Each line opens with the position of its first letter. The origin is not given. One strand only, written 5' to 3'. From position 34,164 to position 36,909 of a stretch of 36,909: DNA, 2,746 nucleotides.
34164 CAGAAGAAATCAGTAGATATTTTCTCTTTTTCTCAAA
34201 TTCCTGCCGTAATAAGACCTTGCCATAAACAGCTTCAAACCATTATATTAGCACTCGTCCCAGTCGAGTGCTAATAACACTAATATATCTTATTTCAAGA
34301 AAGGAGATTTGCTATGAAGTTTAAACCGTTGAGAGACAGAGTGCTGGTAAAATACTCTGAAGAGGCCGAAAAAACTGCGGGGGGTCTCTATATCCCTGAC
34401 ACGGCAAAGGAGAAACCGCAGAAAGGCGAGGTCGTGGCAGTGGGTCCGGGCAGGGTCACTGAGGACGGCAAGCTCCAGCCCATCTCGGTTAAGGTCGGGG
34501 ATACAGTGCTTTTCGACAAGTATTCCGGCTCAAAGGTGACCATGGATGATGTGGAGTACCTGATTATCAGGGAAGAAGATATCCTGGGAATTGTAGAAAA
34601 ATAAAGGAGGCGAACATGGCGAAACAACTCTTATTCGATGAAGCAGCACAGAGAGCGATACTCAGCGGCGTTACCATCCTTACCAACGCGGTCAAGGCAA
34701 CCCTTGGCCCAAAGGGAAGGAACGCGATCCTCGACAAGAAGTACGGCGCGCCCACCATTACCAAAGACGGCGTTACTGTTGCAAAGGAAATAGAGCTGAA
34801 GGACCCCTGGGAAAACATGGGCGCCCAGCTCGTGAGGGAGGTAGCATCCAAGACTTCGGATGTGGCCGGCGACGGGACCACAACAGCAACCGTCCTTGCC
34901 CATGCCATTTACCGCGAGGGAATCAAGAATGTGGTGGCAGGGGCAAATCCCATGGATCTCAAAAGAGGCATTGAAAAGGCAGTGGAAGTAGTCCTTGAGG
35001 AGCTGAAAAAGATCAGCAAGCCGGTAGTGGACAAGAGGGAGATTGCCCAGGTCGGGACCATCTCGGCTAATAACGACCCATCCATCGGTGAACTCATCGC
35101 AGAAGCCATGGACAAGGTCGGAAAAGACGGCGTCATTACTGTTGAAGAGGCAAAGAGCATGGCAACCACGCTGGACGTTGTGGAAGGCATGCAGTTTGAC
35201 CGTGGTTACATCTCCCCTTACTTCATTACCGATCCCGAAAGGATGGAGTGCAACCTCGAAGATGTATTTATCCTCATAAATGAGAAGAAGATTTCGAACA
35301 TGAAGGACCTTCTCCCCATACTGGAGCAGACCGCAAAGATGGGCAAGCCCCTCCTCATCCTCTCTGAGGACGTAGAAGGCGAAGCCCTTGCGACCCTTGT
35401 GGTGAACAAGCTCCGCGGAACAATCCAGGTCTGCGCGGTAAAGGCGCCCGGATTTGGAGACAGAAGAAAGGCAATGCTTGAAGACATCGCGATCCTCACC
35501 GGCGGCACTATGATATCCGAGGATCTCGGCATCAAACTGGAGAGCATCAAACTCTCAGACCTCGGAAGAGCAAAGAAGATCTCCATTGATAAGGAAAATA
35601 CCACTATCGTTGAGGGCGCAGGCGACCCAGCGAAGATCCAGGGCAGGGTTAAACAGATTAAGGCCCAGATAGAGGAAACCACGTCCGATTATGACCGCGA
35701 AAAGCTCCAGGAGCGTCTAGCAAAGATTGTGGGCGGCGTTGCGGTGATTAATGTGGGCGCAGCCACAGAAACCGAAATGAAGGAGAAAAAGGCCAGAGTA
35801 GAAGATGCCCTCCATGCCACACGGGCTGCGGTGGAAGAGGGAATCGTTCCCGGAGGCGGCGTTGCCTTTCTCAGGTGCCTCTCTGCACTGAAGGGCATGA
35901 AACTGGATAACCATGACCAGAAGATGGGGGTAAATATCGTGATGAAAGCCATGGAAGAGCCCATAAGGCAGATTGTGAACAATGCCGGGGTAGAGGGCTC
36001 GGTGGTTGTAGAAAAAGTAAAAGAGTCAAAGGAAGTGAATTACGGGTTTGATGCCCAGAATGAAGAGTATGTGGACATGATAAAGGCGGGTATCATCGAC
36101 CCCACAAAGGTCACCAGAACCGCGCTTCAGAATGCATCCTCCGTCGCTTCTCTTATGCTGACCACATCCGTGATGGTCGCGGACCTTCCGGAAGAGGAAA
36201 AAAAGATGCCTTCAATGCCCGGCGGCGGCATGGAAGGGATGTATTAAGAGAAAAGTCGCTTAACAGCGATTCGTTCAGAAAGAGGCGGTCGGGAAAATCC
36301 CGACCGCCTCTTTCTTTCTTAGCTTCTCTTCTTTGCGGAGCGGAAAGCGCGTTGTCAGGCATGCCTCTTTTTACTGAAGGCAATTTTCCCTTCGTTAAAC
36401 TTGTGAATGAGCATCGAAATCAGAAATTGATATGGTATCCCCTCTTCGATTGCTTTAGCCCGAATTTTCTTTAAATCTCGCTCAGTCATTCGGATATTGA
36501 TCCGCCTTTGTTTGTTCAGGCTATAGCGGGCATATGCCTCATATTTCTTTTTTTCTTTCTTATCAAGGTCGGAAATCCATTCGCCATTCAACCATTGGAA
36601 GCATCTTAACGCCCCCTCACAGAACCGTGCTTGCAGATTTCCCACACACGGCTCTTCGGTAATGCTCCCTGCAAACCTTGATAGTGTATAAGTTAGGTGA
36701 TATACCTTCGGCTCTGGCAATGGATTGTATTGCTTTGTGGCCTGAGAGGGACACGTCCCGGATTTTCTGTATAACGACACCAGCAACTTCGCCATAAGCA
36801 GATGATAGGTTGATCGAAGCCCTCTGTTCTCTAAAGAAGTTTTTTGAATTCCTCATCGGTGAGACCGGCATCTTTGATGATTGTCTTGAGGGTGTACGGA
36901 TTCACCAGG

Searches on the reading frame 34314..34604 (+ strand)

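Call 4: search_protein_families(library=pfam, proteins=[window:34314-34604:+])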
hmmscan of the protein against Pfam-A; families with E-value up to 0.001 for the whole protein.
window:34314-34604:+ (96 aa): 1 family
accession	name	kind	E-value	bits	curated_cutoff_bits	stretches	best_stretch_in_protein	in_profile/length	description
PF00166.26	Cpn10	-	3.9e-37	126.6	21.1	1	2-94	1-93/93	Chaperonin 10 Kd subunit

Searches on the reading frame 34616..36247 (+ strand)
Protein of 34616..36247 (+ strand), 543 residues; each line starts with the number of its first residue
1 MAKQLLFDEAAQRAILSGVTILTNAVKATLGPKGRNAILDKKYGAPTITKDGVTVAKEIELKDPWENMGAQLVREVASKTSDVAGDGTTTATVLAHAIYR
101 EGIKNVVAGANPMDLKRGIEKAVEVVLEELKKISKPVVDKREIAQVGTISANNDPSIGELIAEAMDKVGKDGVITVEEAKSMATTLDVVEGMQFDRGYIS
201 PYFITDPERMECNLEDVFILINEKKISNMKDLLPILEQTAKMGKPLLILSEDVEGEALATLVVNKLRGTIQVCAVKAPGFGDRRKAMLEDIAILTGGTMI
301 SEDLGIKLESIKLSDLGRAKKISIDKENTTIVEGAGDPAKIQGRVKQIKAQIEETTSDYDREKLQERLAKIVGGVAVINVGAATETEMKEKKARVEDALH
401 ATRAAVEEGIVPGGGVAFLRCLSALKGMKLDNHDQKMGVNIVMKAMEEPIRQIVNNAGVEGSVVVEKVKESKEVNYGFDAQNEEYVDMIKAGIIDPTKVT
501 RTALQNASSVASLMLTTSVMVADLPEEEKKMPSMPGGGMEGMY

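Call 4: search_protein_families(library=pfam, proteins=[window:34616-36247:+])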
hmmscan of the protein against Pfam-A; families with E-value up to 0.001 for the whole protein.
window:34616-36247:+ (543 aa): 1 family
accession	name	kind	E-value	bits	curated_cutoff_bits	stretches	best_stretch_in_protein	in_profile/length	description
PF00118.29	Cpn60_TCP1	-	5.7e-79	266.5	34.3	1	22-522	1-487/490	TCP-1/cpn60 chaperonin family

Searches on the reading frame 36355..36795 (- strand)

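Call 4: search_protein_families(library=pfam, proteins=[window:36355-36795:-])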
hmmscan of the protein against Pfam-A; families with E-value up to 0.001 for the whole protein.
window:36355-36795:- (146 aa): 1 family
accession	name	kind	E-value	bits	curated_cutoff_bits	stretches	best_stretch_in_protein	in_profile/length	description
PF12441.14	CopG_antitoxin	-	0.00012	23.2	28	1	94-131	40-77/79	CopG antitoxin of type II toxin-antitoxin system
